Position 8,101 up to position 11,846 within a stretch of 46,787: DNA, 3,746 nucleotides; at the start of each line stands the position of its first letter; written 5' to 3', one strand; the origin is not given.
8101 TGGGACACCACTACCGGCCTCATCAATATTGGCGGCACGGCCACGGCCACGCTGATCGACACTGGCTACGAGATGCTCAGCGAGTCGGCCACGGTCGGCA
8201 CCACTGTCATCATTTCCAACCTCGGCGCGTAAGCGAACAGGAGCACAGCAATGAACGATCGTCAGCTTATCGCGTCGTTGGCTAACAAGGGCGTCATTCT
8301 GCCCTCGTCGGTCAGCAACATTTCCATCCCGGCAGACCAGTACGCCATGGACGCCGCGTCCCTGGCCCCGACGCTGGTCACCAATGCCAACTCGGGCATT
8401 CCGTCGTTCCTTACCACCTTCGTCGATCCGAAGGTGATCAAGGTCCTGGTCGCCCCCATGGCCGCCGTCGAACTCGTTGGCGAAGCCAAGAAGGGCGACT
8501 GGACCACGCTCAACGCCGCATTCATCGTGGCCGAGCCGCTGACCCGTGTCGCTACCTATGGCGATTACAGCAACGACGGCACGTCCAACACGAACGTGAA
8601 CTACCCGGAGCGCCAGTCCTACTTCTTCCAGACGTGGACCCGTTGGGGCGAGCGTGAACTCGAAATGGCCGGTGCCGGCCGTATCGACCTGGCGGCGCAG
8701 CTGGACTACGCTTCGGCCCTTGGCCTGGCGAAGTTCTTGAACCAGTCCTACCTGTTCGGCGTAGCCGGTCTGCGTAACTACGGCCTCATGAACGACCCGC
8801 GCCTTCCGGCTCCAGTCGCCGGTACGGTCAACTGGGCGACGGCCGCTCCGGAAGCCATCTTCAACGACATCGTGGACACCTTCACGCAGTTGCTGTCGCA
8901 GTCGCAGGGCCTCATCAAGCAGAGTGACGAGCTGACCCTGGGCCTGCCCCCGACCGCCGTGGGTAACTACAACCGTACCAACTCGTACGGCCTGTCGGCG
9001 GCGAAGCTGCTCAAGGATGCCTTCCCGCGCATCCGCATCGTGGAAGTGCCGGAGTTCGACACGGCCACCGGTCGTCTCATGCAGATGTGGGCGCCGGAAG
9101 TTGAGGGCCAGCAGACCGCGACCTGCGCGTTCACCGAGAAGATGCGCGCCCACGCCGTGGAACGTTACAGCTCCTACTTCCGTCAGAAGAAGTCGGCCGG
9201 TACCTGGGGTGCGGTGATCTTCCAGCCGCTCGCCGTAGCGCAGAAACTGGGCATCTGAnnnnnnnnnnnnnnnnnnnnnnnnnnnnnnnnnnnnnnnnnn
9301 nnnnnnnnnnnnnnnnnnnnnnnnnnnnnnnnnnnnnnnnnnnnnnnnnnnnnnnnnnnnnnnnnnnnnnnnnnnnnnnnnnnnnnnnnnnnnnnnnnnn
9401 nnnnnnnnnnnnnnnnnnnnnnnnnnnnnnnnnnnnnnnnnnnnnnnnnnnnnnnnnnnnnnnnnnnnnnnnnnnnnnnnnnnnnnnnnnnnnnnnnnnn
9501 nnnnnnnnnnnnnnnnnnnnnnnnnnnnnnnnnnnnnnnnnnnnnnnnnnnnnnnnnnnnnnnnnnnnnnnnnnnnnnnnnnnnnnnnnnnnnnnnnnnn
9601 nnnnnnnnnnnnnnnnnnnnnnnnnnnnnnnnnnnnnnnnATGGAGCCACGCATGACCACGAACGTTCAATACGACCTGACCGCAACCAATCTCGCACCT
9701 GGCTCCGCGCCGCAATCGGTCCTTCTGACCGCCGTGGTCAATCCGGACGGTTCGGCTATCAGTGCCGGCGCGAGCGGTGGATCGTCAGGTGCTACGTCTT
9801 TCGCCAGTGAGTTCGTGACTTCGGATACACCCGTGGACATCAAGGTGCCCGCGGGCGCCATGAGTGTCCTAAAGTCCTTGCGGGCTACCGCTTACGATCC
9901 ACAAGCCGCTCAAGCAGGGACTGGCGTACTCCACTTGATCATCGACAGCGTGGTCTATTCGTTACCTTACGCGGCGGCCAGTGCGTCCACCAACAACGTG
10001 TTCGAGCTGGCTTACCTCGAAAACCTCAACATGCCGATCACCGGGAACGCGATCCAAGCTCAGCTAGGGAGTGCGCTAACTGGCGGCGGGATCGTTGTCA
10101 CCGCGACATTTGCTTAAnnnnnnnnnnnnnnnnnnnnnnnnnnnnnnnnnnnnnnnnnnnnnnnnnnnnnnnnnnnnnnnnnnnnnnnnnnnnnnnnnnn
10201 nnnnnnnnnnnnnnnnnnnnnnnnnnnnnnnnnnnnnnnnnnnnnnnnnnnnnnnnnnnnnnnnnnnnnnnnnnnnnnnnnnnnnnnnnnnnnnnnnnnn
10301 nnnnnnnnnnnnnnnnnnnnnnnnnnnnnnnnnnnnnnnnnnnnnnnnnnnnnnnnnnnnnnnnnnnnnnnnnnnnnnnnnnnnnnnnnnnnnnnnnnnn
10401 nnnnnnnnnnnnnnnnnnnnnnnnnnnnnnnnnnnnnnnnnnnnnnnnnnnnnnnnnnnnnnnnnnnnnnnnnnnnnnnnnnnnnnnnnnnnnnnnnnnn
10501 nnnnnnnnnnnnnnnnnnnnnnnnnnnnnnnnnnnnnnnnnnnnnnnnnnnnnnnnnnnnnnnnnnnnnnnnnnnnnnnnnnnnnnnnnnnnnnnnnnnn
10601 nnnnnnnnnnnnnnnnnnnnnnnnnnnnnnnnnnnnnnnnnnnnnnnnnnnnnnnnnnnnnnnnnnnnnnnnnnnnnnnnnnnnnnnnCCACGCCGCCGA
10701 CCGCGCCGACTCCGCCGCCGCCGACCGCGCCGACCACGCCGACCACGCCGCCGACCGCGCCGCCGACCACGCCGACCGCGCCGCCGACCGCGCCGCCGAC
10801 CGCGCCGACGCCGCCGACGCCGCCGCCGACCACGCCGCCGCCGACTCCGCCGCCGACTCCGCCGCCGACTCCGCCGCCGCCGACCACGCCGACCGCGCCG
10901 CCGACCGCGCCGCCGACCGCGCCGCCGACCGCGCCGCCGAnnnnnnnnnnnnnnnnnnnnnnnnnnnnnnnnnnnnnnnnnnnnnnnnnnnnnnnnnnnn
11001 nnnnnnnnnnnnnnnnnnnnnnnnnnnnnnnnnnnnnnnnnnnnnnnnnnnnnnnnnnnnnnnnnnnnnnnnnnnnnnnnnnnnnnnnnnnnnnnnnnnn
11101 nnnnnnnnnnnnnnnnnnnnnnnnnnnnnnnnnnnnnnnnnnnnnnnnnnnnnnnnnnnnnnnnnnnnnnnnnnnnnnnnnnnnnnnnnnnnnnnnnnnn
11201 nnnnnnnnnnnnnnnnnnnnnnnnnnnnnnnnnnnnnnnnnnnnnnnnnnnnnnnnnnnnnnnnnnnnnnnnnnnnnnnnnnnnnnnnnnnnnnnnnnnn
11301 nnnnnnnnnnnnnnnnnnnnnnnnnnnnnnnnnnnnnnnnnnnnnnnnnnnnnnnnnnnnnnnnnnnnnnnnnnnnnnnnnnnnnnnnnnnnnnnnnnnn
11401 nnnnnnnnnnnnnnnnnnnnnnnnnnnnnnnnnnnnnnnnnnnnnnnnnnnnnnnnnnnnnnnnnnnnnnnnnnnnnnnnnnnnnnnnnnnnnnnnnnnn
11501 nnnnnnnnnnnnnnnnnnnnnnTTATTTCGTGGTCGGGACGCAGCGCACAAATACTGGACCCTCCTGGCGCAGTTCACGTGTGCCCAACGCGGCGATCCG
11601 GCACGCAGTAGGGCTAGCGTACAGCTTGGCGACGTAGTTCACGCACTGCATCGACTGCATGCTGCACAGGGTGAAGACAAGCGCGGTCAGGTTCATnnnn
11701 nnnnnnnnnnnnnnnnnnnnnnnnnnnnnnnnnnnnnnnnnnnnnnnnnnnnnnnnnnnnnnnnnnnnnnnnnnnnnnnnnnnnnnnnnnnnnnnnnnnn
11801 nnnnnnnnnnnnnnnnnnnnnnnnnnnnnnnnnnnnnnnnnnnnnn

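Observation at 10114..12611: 2.5-kb antisense accessory cassette embedded in the head-neck operon, with five ATGA-coupled small genes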

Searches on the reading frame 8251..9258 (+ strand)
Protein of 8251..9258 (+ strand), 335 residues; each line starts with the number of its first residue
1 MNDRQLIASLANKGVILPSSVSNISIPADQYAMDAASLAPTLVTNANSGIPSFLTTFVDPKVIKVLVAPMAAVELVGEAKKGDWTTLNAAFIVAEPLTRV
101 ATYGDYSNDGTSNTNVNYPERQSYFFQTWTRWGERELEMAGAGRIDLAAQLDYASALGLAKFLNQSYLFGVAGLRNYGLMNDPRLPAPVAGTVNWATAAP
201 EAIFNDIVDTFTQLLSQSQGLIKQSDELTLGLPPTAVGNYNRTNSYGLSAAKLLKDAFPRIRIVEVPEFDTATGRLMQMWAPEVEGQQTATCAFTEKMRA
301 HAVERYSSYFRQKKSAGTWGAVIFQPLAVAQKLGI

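Call 10: search_dna_similar(query=window:8251-9258:+, collection=phages, mode=protein, max_rows=25)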
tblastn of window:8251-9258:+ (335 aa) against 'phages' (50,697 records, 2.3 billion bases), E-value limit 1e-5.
Records with a match: 560; places in all: 561; records where one place covers at least 80% of the query: 542.
Best place of each record, by identity: 60-80% 19; <60% 541.
By first word of the organism name: Pseudomonas 300; Acinetobacter 80; Xanthomonas 42; Escherichia 27; Burkholderia 25; Ralstonia 11; Aeromonas 10; Serratia 9; Vibrio 8; Bordetella 8; and 20 more.
By host as written in the record: Pseudomonas aeruginosa 117; Pseudomonas aeruginosa PAO1 86; - 46; Acinetobacter baumannii 40; Pseudomonas sp. 28; Xanthomonas oryzae pv. oryzae 14; Escherichia coli 13; Pseudomonas aeruginosa PA14 8; and 128 more.
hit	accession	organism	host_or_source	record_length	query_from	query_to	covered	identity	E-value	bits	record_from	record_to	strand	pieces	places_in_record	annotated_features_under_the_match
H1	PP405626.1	Ralstonia phage PQ43W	Ralstonia pseudosolanacearum NdE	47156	1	335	100%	72.6%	3e-167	521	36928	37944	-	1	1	major head protein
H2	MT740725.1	Ralstonia phage Adzire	Ralstonia pseudosolanacearum I-31 ...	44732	1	335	100%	70.0%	4e-160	501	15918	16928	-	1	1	major capsid protein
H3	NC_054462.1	Ralstonia phage Adzire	Ralstonia pseudosolanacearum I-31 ...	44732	1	335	100%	70.0%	4e-160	501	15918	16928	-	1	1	major head protein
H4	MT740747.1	Ralstonia phage Simangalove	Ralstonia pseudosolanacearum I-31 ...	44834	1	335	100%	70.0%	4e-160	501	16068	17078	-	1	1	major capsid protein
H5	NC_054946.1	Ralstonia phage Simangalove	Ralstonia pseudosolanacearum I-31 ...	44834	1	335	100%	70.0%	4e-160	501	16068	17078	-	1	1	major head protein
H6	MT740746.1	Ralstonia phage Sarlave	Ralstonia pseudosolanacearum I-31 ...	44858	1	335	100%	70.0%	4e-160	501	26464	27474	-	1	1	major capsid protein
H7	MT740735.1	Ralstonia phage Elie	Ralstonia pseudosolanacearum I-15 ...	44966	1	335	100%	70.0%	4e-160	501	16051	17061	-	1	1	hypothetical protein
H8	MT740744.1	Ralstonia phage Jenny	Ralstonia pseudosolanacearum I-33 ...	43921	1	335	100%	69.7%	2e-159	499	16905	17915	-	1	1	major capsid protein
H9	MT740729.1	Ralstonia phage Bakoly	Ralstonia pseudosolanacearum I-33 ...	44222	1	335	100%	69.7%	2e-159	499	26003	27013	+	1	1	major capsid protein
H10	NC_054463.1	Ralstonia phage Bakoly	Ralstonia pseudosolanacearum I-33 ...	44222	1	335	100%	69.7%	2e-159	499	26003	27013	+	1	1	major head protein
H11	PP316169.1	Ralstonia phage RS-CA1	Ralstonia solanacearum and Ralstonia ...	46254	1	335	100%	68.8%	2e-156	490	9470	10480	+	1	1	major head protein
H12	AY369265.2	Burkholderia phage Bcep1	-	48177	1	335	100%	67.0%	5e-151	474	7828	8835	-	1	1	Bcep1-13: gp13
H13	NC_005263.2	Burkholderia phage Bcep1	Burkholderia cenocepacia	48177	1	335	100%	67.0%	5e-151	474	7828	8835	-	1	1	Bcep1-13: major head protein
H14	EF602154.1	Burkholderia phage BcepNY3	Burkholderia cenocepacia HI2424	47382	1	335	100%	66.7%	3e-150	472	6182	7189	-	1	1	major capsid protein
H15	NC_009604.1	Burkholderia phage BcepNY3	Burkholderia cenocepacia HI2424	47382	1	335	100%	66.7%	3e-150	472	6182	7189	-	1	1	major head protein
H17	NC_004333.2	Burkholderia phage Bcep781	Burkholderia cepacia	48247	1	335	100%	66.4%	2e-150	473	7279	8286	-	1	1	Bcep781-12: major head protein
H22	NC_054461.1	Xanthomonas virus phiXaf18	Xanthomonas vesicatoria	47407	2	335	100%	55.7%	9e-122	390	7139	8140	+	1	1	major head protein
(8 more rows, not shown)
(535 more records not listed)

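Call 11: get_annotated_region(hit=H1, flank=7000)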
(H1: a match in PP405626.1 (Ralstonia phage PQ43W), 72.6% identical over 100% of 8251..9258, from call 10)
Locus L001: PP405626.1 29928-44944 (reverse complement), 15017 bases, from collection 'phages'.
description: Ralstonia phage PQ43W, complete genome.
organism: Ralstonia phage PQ43W (NCBI taxid 3126307)
taxonomy: Viruses; Duplodnaviria; Heunggongvirae; Uroviricota; Caudoviricetes
host: Ralstonia pseudosolanacearum NdE; source: disease plant; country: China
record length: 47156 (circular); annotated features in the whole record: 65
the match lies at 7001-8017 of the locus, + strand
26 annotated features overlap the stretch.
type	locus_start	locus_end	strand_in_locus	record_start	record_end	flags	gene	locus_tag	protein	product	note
CDS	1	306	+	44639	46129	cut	-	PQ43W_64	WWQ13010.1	terminase large subunit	-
CDS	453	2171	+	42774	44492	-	-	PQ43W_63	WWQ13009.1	portal protein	-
CDS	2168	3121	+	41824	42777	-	-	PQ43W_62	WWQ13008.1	head morphogenesis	-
CDS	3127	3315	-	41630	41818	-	-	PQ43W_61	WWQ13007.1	hypothetical protein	-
CDS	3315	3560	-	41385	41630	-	-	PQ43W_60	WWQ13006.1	hypothetical protein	-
CDS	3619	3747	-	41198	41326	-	-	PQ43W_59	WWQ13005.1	hypothetical protein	-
CDS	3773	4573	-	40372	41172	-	-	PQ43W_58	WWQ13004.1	hypothetical protein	-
CDS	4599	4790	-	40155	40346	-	-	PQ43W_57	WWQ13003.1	hypothetical protein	-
CDS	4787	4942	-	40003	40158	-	-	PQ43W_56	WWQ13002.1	hypothetical protein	-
CDS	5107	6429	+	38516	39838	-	-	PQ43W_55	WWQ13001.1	head maturation protease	-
CDS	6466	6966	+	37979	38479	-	-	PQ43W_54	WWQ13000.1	minor head protein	-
CDS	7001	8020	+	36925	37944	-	-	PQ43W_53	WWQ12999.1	major head protein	-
CDS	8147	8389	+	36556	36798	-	-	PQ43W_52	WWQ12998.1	hypothetical protein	-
CDS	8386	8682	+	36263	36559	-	-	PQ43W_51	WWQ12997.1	hypothetical protein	-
CDS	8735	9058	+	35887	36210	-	-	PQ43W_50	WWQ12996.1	hypothetical protein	-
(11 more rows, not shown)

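Call 12: get_annotated_region(hit=H17, flank=7000)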
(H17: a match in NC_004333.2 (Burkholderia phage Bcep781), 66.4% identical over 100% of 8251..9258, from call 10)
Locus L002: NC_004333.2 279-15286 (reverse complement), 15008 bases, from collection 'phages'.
description: Burkholderia phage Bcep781, complete genome.
organism: Burkholderia phage Bcep781 (NCBI taxid 2883946)
taxonomy: Viruses; Duplodnaviria; Heunggongvirae; Uroviricota; Caudoviricetes; Naesvirus; Naesvirus bcep781
host: Burkholderia cepacia; source: -; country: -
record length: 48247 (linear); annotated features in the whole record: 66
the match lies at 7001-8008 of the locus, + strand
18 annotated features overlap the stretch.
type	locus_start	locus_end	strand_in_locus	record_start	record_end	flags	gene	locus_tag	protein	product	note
CDS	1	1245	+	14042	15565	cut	Bcep781-18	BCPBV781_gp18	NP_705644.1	terminase large subunit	TerL; similar to Bcep43gp18 and Bcep1gp19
CDS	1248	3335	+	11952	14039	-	Bcep781-17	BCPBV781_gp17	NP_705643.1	portal protein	similar to membrane-localized nudix hydrolase family proteins; also similar to Bcep43gp17 and Bcep1gp18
CDS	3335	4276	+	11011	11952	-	Bcep781-16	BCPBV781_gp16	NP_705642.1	head morphogenesis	conserved phage protein; similar to Bcep43gp16 and Bcep1gp17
CDS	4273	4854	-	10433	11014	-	Bcep781-15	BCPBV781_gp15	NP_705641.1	RusA-like Holliday junction resolvase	DNA Pol III b subunit fragment; similar to several bacterial proteins; also similar to Bcep43gp15 and Bcep1gp16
CDS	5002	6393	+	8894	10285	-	Bcep781-14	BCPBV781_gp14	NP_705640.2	head maturation protease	hypothetical protein; similar to Bcep43gp14 and Bcep1gp15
CDS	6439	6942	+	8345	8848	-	Bcep781-13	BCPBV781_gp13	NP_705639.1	minor head protein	minor structural protein; similar to Bcep43gp13 and Bcep1gp14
CDS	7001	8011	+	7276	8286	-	Bcep781-12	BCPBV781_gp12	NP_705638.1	major head protein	major structural protein; similar to Bcep43gp12 and Bcep1gp13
CDS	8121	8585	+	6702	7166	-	Bcep781-11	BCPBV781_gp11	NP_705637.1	gp11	hypothetical protein; similar to Bcep43gp11 and Bcep1gp11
CDS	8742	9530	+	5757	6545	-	Bcep781-10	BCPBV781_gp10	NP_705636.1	gp10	DNA modification methylase; similar to Bcep43gp10 and Bcep1gp10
CDS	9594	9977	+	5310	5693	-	Bcep781-09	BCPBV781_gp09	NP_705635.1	gp09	hypothetical protein; similar to Bcep43gp09 and Bcep1gp09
CDS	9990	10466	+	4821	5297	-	Bcep781-08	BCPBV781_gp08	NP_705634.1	virion structural protein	hypothetical protein; similar to Bcep43gp08 and Bcep1gp08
CDS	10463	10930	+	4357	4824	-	Bcep781-07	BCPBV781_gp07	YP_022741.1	tail completion or Neck1 protein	possible transcription factor; similar to Bcep43gp07 and Bcep1gp07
CDS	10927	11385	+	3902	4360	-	Bcep781-06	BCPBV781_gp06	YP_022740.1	head protein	hypothetical protein; similar to Bcep43gp06 and Bcep1gp06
CDS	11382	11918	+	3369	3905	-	Bcep781-05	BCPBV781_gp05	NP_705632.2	gp05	hypothetical protein; similar to Bcep43gp05 and Bcep1gp05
CDS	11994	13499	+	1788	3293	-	Bcep781-04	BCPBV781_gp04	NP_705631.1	gp04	conserved phage protein; similar to Bcep43gp04 and Bcep1gp04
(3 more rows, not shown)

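Call 33: get_annotated_region(hit=H3, flank=5000)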
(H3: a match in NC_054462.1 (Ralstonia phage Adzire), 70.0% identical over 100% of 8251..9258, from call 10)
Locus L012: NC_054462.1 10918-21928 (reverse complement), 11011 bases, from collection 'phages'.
description: Ralstonia phage Adzire, complete genome.
organism: Ralstonia phage Adzire (NCBI taxid 2759711)
taxonomy: Viruses; Duplodnaviria; Heunggongvirae; Uroviricota; Caudoviricetes; Bakolyvirus; Bakolyvirus simangalove
host: Ralstonia pseudosolanacearum I-31 (MT043); source: tomato greenhouse outside soil; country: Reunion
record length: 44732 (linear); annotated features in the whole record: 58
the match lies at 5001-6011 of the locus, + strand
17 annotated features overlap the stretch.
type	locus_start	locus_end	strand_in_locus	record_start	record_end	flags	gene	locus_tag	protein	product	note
CDS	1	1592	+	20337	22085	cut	-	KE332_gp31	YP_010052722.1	portal protein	Portal protein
CDS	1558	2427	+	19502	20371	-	-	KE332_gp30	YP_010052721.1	head morphogenesis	-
CDS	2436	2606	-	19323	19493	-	-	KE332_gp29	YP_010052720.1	hypothetical protein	-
CDS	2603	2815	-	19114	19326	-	-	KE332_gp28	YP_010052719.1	hypothetical protein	-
CDS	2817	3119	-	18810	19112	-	-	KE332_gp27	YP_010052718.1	hypothetical protein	-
CDS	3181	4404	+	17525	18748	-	-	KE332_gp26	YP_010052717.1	head maturation protease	-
CDS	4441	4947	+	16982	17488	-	-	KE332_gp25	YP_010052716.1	minor head protein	-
CDS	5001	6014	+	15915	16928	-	-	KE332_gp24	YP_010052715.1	major head protein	Major capsid protein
CDS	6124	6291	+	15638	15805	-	-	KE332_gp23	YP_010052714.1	hypothetical protein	-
CDS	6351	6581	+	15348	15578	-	-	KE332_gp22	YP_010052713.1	hypothetical protein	-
CDS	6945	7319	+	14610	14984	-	-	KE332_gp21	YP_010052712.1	hypothetical protein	-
CDS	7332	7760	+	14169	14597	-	-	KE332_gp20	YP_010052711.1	virion structural protein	Adaptator protein1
CDS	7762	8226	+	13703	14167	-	-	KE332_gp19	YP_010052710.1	neck protein 1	Neck protein 1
CDS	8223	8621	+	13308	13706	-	-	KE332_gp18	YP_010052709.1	head protein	Head closure protein 1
CDS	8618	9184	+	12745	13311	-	-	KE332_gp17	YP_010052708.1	tail completion protein 1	Tail completion protein 1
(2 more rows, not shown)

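Call 34: get_annotated_region(hit=H22, flank=5000)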
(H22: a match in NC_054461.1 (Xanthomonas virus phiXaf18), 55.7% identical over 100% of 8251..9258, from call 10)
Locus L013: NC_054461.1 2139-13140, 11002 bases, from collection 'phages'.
description: Xanthomonas virus phiXaf18, complete genome.
organism: Xanthomonas virus phiXaf18 (NCBI taxid 2653651)
taxonomy: Viruses; Duplodnaviria; Heunggongvirae; Uroviricota; Caudoviricetes; Kantovirinae; Beograduvirus; Beograduvirus Xaf18
host: Xanthomonas vesicatoria; source: soil; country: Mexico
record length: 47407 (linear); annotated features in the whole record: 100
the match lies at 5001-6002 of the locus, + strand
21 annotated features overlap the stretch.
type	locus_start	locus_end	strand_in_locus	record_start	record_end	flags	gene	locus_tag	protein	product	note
CDS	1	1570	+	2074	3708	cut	-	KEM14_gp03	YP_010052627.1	portal protein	similar to Xanthomonas phage OP2 RefSeq: YP_453629.1, ##contains DUF1073 domain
CDS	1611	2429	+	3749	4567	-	-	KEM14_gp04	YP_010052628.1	head morphogenesis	similar to minor capsid protein of Xanthomonas phage XPV2, RefSeq: AVO24257.1,##contains phage Mu gpF-like domain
regulatory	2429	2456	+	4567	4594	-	-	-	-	promoter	-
regulatory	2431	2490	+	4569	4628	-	-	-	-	terminator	-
CDS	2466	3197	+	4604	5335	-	-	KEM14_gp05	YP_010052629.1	HNH endonuclease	[intronless gene]; [intronless gene]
CDS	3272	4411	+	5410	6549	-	-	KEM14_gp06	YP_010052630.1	head maturation protease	similar to Xanthomonas phage OP2 RefSeq: YP_453627.1,##contains DUF2213 domain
CDS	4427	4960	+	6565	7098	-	-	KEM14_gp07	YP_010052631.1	minor head protein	similar to minor structural protein of Xanthomonas phage XPP1 RefSeq: AVO23666.1,####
CDS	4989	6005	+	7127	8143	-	-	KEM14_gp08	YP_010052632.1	major head protein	similar to capsid and scaffold protein of Xanthomonas phage XPP1 RefSeq: AVO23667.1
regulatory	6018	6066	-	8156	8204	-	-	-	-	terminator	-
regulatory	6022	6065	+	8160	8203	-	-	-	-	terminator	-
CDS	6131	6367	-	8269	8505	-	-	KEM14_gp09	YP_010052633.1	hypothetical protein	[intronless gene]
regulatory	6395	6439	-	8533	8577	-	-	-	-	promoter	-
regulatory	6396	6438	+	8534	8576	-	-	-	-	promoter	-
CDS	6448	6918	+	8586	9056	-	-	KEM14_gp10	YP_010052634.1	hypothetical protein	similar to Xanthomonas phage OP2 RefSeq: YP_453624.1##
CDS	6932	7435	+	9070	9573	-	-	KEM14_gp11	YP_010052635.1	virion structural protein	similar to Xanthomonas phage OP2 RefSeq: YP_453623.1,##contains duf4054 domain####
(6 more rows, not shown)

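Call 35: get_annotated_region(hit=H11, flank=5000)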
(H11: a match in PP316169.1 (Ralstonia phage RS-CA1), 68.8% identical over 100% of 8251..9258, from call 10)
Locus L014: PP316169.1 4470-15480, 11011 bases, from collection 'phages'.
description: Ralstonia phage RS-CA1, complete genome.
organism: Ralstonia phage RS-CA1 (NCBI taxid 3120099)
taxonomy: Viruses
host: Ralstonia solanacearum and Ralstonia pseudosolanacearum; source: soil; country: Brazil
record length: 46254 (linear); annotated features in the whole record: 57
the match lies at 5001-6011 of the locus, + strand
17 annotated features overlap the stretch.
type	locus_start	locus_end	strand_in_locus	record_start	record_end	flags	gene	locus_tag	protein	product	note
CDS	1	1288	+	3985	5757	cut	-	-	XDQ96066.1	hypothetical protein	-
CDS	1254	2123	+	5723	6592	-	-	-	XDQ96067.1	head morphogenesis protein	-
CDS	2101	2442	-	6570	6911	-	-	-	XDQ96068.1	hypothetical protein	-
CDS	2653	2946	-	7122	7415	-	-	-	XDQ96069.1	hypothetical protein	-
CDS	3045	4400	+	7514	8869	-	-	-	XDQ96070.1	head maturation protease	-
CDS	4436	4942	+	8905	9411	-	-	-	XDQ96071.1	minor head protein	-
CDS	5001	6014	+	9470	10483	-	-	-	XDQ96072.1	major head protein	-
CDS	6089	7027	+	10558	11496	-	-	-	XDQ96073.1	endonuclease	-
CDS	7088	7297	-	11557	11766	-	-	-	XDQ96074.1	hypothetical protein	-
CDS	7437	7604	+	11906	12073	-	-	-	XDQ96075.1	hypothetical protein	-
CDS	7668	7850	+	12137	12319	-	-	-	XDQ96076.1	hypothetical protein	-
CDS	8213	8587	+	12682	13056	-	-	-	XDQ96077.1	hypothetical protein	-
CDS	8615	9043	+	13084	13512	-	-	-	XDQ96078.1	virion structural protein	-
CDS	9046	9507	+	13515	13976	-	-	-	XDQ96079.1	neck protein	-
misc_feature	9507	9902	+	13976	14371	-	-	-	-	-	similar to head protein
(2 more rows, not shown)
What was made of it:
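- The slot is hypervariable across GenBank relatives (calls 11, 12, 33-35).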

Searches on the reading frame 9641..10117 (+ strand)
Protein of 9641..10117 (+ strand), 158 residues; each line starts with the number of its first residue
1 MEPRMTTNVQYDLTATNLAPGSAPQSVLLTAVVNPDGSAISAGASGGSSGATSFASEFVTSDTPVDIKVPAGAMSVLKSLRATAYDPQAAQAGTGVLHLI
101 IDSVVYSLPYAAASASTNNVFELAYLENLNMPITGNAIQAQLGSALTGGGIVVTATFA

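Call 8: search_protein_families(library=pfam, max_evalue=0.1, proteins=[window:9641-10117:+])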
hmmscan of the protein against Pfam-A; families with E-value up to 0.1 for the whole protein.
window:9641-10117:+ (158 aa): 0 families

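Call 9: search_protein_families(library=phrogs, max_evalue=0.01, proteins=[window:9641-10117:+])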
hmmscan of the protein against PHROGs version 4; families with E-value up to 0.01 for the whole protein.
window:9641-10117:+ (158 aa): 0 families

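Call 43: search_protein_families(library=ncbifam, max_evalue=0.1, proteins=[window:9641-10117:+])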
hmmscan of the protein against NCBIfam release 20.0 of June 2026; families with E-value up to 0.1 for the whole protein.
window:9641-10117:+ (158 aa): 0 families

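Call 44: search_protein_families(library=padloc, max_evalue=0.1, proteins=[window:9641-10117:+])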
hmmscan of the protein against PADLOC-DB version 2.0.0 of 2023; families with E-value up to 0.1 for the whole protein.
window:9641-10117:+ (158 aa): 0 families

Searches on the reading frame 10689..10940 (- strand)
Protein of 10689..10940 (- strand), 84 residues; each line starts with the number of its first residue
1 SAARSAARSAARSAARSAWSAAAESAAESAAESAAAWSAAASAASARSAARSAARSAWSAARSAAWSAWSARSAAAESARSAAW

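Call 102: search_solved_structures(query=window:10689-10940:-, max_evalue=10)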
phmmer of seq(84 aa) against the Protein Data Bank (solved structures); distinct sequences matched with E-value up to 10: 0.

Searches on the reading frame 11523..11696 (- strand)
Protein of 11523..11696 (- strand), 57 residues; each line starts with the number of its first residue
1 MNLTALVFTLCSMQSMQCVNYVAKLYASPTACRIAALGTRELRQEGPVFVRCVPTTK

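Call 8: search_protein_families(library=pfam, max_evalue=0.1, proteins=[window:11523-11696:-])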
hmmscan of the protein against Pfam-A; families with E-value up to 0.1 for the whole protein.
window:11523-11696:- (57 aa): 0 families

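Call 9: search_protein_families(library=phrogs, max_evalue=0.01, proteins=[window:11523-11696:-])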
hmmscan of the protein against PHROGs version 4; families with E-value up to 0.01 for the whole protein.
window:11523-11696:- (57 aa): 0 families

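Call 43: search_protein_families(library=ncbifam, max_evalue=0.1, proteins=[window:11523-11696:-])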
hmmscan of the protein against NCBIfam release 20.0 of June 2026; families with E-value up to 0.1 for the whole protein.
window:11523-11696:- (57 aa): 0 families

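Call 44: search_protein_families(library=padloc, max_evalue=0.1, proteins=[window:11523-11696:-])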
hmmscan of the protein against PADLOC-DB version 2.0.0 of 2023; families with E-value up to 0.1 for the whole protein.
window:11523-11696:- (57 aa): 0 families

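Call 118: search_solved_structures(query=A8, max_evalue=10)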
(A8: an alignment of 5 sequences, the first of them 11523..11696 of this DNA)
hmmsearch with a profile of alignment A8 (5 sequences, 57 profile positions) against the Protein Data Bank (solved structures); distinct sequences matched with E-value up to 10: 1.
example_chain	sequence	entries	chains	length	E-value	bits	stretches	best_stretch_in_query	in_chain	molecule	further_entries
5w0y_A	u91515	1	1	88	1.2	12.4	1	11-56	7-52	Hydrophobin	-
